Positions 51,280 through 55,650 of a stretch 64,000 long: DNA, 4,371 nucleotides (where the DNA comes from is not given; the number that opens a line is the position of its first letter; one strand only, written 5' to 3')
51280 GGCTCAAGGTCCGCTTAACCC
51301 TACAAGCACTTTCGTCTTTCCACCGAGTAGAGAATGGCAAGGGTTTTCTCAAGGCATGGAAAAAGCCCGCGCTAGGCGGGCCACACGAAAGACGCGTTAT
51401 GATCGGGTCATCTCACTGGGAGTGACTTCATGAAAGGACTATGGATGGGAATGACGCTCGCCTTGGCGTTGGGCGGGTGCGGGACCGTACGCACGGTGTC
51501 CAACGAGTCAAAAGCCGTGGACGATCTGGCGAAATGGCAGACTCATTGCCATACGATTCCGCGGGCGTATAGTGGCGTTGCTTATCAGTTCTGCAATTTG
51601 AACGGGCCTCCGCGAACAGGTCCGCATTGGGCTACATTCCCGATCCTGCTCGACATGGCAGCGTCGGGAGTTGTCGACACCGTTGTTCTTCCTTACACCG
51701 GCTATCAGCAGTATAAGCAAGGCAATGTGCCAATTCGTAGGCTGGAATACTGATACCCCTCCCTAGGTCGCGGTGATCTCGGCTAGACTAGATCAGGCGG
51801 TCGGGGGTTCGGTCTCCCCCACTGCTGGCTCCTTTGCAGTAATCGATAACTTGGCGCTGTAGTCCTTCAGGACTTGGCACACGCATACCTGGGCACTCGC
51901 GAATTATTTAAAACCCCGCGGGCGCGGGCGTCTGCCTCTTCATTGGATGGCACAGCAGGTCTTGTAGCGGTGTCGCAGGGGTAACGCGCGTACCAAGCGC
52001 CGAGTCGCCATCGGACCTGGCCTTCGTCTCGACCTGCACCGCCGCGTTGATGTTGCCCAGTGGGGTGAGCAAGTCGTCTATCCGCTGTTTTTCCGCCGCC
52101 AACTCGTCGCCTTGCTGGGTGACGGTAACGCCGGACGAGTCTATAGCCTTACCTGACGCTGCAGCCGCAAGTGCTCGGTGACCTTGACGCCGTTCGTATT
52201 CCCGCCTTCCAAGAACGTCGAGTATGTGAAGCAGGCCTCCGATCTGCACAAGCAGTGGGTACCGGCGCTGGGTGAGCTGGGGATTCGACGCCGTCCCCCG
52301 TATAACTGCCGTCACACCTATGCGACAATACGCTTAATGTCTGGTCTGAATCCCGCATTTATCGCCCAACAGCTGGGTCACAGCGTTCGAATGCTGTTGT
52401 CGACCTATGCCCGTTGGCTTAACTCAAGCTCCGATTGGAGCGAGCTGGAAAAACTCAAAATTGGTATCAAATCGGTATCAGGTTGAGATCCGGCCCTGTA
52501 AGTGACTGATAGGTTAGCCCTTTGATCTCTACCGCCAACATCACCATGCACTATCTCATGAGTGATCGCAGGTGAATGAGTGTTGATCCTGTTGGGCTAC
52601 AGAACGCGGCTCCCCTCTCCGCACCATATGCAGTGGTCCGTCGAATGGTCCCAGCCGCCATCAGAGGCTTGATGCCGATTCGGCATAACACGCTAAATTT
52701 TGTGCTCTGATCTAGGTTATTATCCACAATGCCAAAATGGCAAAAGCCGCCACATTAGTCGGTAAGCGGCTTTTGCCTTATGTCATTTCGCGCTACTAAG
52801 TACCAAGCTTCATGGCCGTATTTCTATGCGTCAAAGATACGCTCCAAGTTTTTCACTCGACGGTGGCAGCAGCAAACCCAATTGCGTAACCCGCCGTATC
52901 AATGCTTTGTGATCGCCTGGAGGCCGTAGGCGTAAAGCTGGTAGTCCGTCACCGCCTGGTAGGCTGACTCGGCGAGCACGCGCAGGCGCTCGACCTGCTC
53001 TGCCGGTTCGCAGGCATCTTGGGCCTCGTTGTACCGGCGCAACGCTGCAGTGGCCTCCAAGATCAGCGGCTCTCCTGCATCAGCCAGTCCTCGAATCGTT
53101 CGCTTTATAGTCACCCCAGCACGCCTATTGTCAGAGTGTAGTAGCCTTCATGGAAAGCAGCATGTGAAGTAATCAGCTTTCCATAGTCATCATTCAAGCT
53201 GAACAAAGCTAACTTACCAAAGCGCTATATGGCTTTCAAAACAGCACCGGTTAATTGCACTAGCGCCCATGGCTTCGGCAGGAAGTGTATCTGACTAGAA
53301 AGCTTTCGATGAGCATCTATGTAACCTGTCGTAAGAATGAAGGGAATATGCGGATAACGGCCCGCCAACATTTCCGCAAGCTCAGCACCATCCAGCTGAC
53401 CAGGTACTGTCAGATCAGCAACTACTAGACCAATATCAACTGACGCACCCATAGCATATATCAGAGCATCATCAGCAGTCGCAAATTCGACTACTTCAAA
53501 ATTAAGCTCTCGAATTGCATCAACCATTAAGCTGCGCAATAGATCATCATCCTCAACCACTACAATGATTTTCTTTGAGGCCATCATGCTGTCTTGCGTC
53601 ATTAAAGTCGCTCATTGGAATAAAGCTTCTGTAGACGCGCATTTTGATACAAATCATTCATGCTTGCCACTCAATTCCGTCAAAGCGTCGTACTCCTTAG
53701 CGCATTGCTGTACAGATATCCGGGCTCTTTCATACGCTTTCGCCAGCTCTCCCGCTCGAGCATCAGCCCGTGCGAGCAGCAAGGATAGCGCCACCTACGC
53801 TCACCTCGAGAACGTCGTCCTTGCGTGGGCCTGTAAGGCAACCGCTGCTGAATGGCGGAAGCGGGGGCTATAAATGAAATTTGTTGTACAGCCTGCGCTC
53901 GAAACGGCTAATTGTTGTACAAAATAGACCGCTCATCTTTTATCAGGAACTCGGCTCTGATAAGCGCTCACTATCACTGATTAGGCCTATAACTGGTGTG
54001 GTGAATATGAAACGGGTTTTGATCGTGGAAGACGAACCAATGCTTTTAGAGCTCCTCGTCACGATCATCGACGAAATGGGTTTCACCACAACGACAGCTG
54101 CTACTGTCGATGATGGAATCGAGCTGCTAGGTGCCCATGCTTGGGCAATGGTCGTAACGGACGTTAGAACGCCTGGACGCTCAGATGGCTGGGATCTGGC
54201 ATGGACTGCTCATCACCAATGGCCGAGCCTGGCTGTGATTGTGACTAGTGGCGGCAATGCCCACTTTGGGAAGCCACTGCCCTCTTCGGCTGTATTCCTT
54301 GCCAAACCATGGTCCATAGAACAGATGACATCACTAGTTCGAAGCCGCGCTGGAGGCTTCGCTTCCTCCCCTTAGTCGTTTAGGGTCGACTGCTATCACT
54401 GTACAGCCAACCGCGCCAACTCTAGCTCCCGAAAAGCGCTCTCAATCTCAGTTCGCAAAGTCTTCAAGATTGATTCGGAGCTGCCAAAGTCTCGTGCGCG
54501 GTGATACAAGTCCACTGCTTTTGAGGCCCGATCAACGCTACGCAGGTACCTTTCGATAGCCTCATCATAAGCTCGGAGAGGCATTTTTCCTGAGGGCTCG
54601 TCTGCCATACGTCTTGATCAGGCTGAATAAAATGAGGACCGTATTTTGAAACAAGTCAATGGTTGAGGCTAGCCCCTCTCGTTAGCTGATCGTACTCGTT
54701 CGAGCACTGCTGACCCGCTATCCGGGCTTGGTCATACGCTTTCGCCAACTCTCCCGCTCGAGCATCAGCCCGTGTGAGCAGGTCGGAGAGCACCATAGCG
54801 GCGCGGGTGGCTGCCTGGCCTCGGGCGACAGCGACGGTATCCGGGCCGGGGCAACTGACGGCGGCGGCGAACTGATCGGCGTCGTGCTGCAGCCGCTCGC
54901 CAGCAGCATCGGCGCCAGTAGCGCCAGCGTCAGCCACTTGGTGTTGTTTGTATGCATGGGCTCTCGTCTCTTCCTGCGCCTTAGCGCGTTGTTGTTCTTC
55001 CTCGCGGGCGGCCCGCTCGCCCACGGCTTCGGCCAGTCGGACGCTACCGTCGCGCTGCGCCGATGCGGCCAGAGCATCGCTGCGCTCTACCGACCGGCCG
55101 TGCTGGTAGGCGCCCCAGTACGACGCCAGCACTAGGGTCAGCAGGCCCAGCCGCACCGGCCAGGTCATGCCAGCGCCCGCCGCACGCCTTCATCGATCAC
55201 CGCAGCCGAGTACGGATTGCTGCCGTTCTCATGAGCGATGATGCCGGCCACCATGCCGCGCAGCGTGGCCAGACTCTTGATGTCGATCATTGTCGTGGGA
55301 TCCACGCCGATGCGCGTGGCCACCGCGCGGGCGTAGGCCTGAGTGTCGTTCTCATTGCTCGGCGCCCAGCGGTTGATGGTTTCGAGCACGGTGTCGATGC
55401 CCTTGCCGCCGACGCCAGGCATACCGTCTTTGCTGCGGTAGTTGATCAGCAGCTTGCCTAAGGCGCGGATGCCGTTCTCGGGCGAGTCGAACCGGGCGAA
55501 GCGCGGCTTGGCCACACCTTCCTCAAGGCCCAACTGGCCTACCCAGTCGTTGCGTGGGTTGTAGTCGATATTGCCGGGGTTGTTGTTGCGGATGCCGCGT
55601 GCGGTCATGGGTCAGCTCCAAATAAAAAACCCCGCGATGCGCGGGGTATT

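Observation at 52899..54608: Two paralogous 'receiver-only response regulator + ~60-70-aa helical protein' modules, each directly 3' of an Rz spanin gene or Rz relic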

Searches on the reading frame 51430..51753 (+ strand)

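Call 3: search_protein_families(library=pfam, proteins=[window:51430-51753:+], max_evalue=0.1)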
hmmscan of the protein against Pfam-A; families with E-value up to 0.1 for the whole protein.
window:51430-51753:+ (107 aa): 1 family
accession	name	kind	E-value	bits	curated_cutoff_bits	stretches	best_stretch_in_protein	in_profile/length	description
PF07119.17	DUF1375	-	3.1e-11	43.8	20.3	1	44-90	1-50/51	Protein of unknown function (DUF1375)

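Call 4: search_protein_families(library=ncbifam, proteins=[window:51430-51753:+], max_evalue=0.1)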
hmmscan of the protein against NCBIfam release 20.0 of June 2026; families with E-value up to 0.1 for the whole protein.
window:51430-51753:+ (107 aa): 1 family
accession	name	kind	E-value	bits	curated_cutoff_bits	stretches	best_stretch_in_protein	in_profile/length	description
NF008628.0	PRK11616.1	equivalog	0.0016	18.7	91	1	66-94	51-80/110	hypothetical protein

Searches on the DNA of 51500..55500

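Call 86: search_rna_families(source=window, start=51500, end=55500, threshold=evalue, max_evalue=0.1)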
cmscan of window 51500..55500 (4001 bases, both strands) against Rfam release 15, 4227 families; matches with E-value up to 0.1: 0.
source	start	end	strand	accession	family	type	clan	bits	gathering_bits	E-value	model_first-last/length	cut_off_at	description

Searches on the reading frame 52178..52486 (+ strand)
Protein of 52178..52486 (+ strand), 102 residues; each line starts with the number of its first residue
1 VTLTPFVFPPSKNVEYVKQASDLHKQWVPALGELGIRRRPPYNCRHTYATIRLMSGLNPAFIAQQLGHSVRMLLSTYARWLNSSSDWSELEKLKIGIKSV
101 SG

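Call 3: search_protein_families(library=pfam, proteins=[window:52178-52486:+], max_evalue=0.1)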
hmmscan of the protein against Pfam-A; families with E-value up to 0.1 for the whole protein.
window:52178-52486:+ (102 aa): 1 family
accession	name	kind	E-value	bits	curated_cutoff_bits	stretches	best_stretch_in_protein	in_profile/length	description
PF00589.27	Phage_integrase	-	0.00071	19.8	27.1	1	18-79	105-167/172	Phage integrase family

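Call 4: search_protein_families(library=ncbifam, proteins=[window:52178-52486:+], max_evalue=0.1)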
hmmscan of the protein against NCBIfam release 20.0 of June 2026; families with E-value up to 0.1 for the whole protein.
window:52178-52486:+ (102 aa): 2 families
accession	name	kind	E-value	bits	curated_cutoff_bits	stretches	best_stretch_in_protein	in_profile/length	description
NF040815.2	recomb_XerA_Arch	equivalog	0.0011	18.7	220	1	35-71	208-245/263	site-specific tyrosine recombinase/integron integrase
NF003462.0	PRK05084.1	equivalog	0.0034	16.2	267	1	38-83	302-347/360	tyrosine recombinase XerS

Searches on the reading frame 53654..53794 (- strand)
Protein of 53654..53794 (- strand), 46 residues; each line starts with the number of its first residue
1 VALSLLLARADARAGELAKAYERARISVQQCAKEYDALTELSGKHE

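Call 3: search_protein_families(library=pfam, proteins=[window:53654-53794:-], max_evalue=0.1)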
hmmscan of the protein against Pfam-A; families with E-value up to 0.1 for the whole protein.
window:53654-53794:- (46 aa): 2 families
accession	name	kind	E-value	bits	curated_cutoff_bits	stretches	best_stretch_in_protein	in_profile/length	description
PF10721.14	DUF2514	-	1.4e-08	35.4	26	1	1-40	122-161/161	Protein of unknown function (DUF2514)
PF13428.12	TPR_14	-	0.034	15.3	23.5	1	3-41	3-41/44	Tetratricopeptide repeat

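Call 4: search_protein_families(library=ncbifam, proteins=[window:53654-53794:-], max_evalue=0.1)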
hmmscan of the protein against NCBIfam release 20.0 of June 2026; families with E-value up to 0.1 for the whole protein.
window:53654-53794:- (46 aa): 1 family
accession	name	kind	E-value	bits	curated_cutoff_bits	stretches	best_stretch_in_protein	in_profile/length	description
NF038368.1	P2_Rz1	equivalog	0.063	13.5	27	1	12-43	48-79/85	Rz1-like lysis system protein LysC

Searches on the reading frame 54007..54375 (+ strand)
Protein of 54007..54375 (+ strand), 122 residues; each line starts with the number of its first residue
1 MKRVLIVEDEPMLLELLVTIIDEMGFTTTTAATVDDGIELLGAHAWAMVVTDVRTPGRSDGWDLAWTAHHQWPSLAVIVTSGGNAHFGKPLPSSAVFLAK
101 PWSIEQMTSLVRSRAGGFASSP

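Call 3: search_protein_families(library=pfam, proteins=[window:54007-54375:+], max_evalue=0.1)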
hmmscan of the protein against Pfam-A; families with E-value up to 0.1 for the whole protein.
window:54007-54375:+ (122 aa): 1 family
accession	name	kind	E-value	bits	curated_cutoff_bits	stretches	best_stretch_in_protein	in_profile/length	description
PF00072.30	Response_reg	-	9.6e-12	45.5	30.2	1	4-111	1-110/111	Response regulator receiver domain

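Call 4: search_protein_families(library=ncbifam, proteins=[window:54007-54375:+], max_evalue=0.1)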
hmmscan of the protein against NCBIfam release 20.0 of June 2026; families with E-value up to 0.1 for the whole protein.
window:54007-54375:+ (122 aa): 55 families (the best 25 are shown)
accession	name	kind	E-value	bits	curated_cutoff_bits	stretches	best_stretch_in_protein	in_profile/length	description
NF046022.1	RespRegCpdRBruc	equivalog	2.9e-09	36.9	180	1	1-106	1-108/120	cell cycle two-component system response regulator CpdR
NF053512.1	nitric_RR_NosR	exception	4.7e-09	35.8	400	1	4-112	1-112/422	response regulator c-di-GMP phosphodiesterase, NosR family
NF051870.1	NAssimRespRegNtrX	equivalog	2.3e-08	33.4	600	1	2-111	2-115/452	nitrogen assimilation response regulator NtrX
NF010076.0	PRK13557.1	subfamily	2.3e-08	32.9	631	1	3-82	417-497/540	histidine kinase famiy protein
NF045717.1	DVU0259_DivK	exception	3.8e-08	33.5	160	1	2-113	3-114/117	DVU0259 family response regulator domain-containing protein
NF006623.1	PRK09191.1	subfamily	4.1e-08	33.3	240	1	2-111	138-248/258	PhyR family response regulator anti-anti-sigma factor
TIGR01818.1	ntrC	equivalog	1.6e-07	30.5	558.6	1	4-112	1-111/463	nitrogen regulation protein NR(I)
NF046020.1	HisKinCckABruc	equivalog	1.7e-07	29.5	1000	1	2-112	750-864/868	cell cycle histidine kinase CckA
TIGR01387.1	cztR_silR_copR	subfamily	1.2e-06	28.3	279.2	1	4-75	1-74/218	heavy metal response regulator transcription factor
NF011695.0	PRK15115.1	equivalog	1.5e-06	27.3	763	1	3-81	8-85/445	two-component system response regulator GlrR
NF033791.1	ActR_PrrA_rreg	equivalog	1e-05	25.6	250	1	3-84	3-84/173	ActR/PrrA/RegA family redox response regulator transcription factor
NF007928.2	PRK10643.1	equivalog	1.3e-05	25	330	1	3-79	2-77/216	two-component system response regulator PmrA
NF045505.1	RR_RssB_Pseudo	equivalog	1.6e-05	24.1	700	1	3-83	7-86/394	two-component system response regulator RssB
NF007982.1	PRK10710.1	equivalog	1.9e-05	24.3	380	1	2-65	8-70/235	envelope stress response regulator BaeR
NF052596.1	RR_EAL_PvrR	equivalog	3.2e-05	22.8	580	1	2-81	4-85/398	response regulator cyclic di-GMP phosphodiesterase PvrR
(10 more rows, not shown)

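Call 28: search_protein_families(library=phrogs, proteins=[window:54007-54375:+], max_evalue=0.1)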
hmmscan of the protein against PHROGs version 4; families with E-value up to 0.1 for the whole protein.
window:54007-54375:+ (122 aa): 4 families
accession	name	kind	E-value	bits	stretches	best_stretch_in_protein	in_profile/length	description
phrog_5982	-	unknown function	7.7e-18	64.7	1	2-113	869-983/1030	-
phrog_731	-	unknown function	3.9e-09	37.1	1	1-81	1-80/227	-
phrog_20458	-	unknown function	0.0045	16.3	1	3-65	699-762/829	-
phrog_11154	-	unknown function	0.009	16.6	1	29-85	81-136/233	-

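Call 29: search_protein_families(library=padloc, proteins=[window:54007-54375:+], max_evalue=0.1)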
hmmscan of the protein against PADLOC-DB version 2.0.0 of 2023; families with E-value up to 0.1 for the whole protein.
window:54007-54375:+ (122 aa): 1 family
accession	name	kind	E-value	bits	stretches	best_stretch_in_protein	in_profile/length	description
PDLC00405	SduA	-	0.0002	19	1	2-59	7-64/323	DUF4263 domain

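Call 50: search_protein_families(library=pfam, proteins=[L009:7140-7604:-, L076:6546-8639:+], max_evalue=0.01)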
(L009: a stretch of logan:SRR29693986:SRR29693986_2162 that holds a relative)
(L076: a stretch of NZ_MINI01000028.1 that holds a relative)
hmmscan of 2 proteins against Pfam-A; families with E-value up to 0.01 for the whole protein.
L009:7140-7604:- (154 aa): 1 family
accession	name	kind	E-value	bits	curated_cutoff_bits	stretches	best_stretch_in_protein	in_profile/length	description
PF00072.30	Response_reg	-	3.9e-19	69.3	30.2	1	10-132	1-110/111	Response regulator receiver domain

L076:6546-8639:+ (697 aa): 7 families
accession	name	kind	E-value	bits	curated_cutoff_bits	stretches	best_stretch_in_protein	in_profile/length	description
PF08448.16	PAS_4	-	2.3e-22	79.8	23.1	1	170-279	3-110/110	PAS fold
PF08447.18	PAS_3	-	1.3e-18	67.5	25.6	1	55-143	2-88/89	PAS fold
PF02518.31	HATPase_c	-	1.2e-16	61.5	26.4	1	427-547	2-109/111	Histidine kinase-, DNA gyrase B-, and HSP90-like ATPase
PF00072.30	Response_reg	-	5.9e-16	59.1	30.2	1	573-684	1-110/111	Response regulator receiver domain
PF00989.32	PAS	-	2.6e-13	50.4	22.6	1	165-273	4-112/113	PAS fold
PF00512.31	HisKA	-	1.2e-08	35.4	26.9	1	319-383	3-64/66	His Kinase A (phospho-acceptor) domain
PF13426.13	PAS_9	-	1.1e-07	32.5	27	1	178-275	7-102/103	PAS domain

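Call 65: find_related_loci(query=A5, collection=viral_contigs, flank=5000)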
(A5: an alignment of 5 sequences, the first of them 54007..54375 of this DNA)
Query A5 (122 aa) in viral_contigs; peptide patterns used: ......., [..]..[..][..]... (x = any residue, [..] = any of these).
82 stretches matched a pattern; 11 encode a relative of the query (tblastn E <= 1e-3); 11 distinct loci.
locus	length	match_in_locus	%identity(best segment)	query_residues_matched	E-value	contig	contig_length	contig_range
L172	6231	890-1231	60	2-115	5e-42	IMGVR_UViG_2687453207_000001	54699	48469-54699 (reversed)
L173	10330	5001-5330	53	2-111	8e-38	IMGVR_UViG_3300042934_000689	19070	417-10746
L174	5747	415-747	43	4-114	4e-27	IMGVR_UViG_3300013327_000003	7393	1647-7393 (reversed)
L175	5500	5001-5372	32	3-122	3e-14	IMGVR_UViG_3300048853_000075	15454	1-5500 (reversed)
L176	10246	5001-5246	35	3-84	5e-9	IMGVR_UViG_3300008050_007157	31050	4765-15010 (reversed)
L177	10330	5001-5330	29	3-116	2e-8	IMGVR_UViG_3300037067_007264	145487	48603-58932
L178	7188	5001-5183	40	3-64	3e-8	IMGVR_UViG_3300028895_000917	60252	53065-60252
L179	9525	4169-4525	28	3-117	2e-7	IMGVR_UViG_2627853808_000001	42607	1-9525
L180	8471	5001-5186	36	3-64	2e-5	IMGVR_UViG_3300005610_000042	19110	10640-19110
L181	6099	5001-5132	39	3-45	8e-5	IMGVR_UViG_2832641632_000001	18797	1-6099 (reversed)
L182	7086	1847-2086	26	3-81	1e-4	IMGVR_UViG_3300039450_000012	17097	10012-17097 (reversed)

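Call 75: search_protein_families(library=pfam, proteins=[L076:5495-5938:+, L076:5446-5838:+, L076:4576-4920:-, L076:3351-3767:-, L076:8651-9343:-, L076:9171-9539:+, L076:9605-9973:+, L076:10941-11345:+, L076:11079-11666:-, L076:6266-6436:+], max_evalue=0.01)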
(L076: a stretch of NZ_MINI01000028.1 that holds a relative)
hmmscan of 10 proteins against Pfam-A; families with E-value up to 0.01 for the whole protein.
L076:5495-5938:+ (147 aa): 1 family
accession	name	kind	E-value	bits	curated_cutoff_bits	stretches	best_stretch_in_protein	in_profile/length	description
PF16399.11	Aquarius_N_1st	-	0.0079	15.7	26.6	1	16-108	81-175/393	Intron-binding protein aquarius N-terminal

L076:5446-5838:+ (130 aa): 0 families

L076:4576-4920:- (114 aa): 0 families

L076:3351-3767:- (138 aa): 1 family
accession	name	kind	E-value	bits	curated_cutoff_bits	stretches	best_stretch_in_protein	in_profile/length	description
PF11162.13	DUF2946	-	1.6e-08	35.8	23.7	1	15-136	2-117/117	Protein of unknown function (DUF2946)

L076:8651-9343:- (230 aa): 2 families
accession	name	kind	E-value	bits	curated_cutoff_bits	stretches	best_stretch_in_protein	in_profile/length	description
PF04239.17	DUF421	-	3.9e-13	49.4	23.6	1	97-162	2-67/129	YetF C-terminal domain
PF20730.2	YetF_N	-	7.5e-07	29.3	26.5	1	20-86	2-68/76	YetF N-terminal transmembrane domain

L076:9171-9539:+ (122 aa): 0 families

L076:9605-9973:+ (122 aa): 1 family
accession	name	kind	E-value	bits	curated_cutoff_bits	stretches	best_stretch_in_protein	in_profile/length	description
PF22055.1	MvaT_DBD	-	9.5e-24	83.5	27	1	83-119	1-37/37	Bacterial xenogeneic silencer MvaT, C-terminal domain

L076:10941-11345:+ (134 aa): 0 families

L076:11079-11666:- (195 aa): 2 families
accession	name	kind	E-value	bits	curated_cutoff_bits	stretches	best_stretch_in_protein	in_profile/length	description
PF01381.28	HTH_3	-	0.00072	20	23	1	78-125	1-51/55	Helix-turn-helix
PF12844.13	HTH_19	-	0.0037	17.6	30.2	1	78-132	4-61/64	Helix-turn-helix domain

L076:6266-6436:+ (56 aa): 0 families

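Call 79: search_solved_structures(query=window:54007-54375:+, max_evalue=1e-8)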
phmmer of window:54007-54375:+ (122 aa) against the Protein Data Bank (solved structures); distinct sequences matched with E-value up to 1e-8: 1.
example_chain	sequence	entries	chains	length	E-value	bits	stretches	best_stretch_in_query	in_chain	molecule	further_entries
28tm_A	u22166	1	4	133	2.3e-09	40.5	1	3-117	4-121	C-terminal domain of PAS domain-containing hybrid sensor histidine kinase/response regulat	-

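Call 104: search_protein_families(library=pfam, proteins=[L094:7835-9442:+, L094:4935-5402:+, L094:7338-7742:-, L174:1990-2316:-, L174:2747-3109:-], max_evalue=0.01)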
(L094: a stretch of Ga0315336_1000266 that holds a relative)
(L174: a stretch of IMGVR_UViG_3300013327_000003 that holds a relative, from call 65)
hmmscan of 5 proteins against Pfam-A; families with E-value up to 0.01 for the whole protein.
L094:7835-9442:+ (536 aa): 10 families
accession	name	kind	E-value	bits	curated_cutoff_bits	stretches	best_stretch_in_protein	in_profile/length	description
PF07568.18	HisKA_2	-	3.3e-19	69.2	22.3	1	353-426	1-74/76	Histidine kinase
PF08448.16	PAS_4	-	5.8e-15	55.9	23.1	1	219-328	1-110/110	PAS fold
PF02518.31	HATPase_c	-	1.6e-10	41.9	26.4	1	449-535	5-108/111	Histidine kinase-, DNA gyrase B-, and HSP90-like ATPase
PF13185.12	GAF_2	-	2.6e-10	41.1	28.6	1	59-200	1-136/136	GAF domain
PF01590.32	GAF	-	2.3e-08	35.1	22.4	1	61-199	1-133/133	GAF domain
PF13426.13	PAS_9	-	5.2e-07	30.3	27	1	224-325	2-103/103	PAS domain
PF13492.12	GAF_3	-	4e-06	27.7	27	1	61-201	1-129/129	GAF domain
PF13581.12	HATPase_c_2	-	7.9e-06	26.3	27.4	1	438-511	20-108/127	Histidine kinase-like ATPase domain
PF07536.20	HWE_HK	-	0.0019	19.3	22.8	1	353-406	1-52/83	HWE histidine kinase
PF00989.32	PAS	-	0.0039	17.6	22.6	1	217-323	5-113/113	PAS fold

L094:4935-5402:+ (156 aa): 1 family
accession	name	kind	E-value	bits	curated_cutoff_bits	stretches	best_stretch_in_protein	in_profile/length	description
PF00072.30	Response_reg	-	2.4e-10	41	30.2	1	27-135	1-110/111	Response regulator receiver domain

L094:7338-7742:- (135 aa): 1 family
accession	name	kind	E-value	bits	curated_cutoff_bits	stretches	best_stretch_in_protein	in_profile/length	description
PF00072.30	Response_reg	-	3.8e-13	50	30.2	1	14-120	1-107/111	Response regulator receiver domain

L174:1990-2316:- (108 aa): 0 families

L174:2747-3109:- (120 aa): 0 families
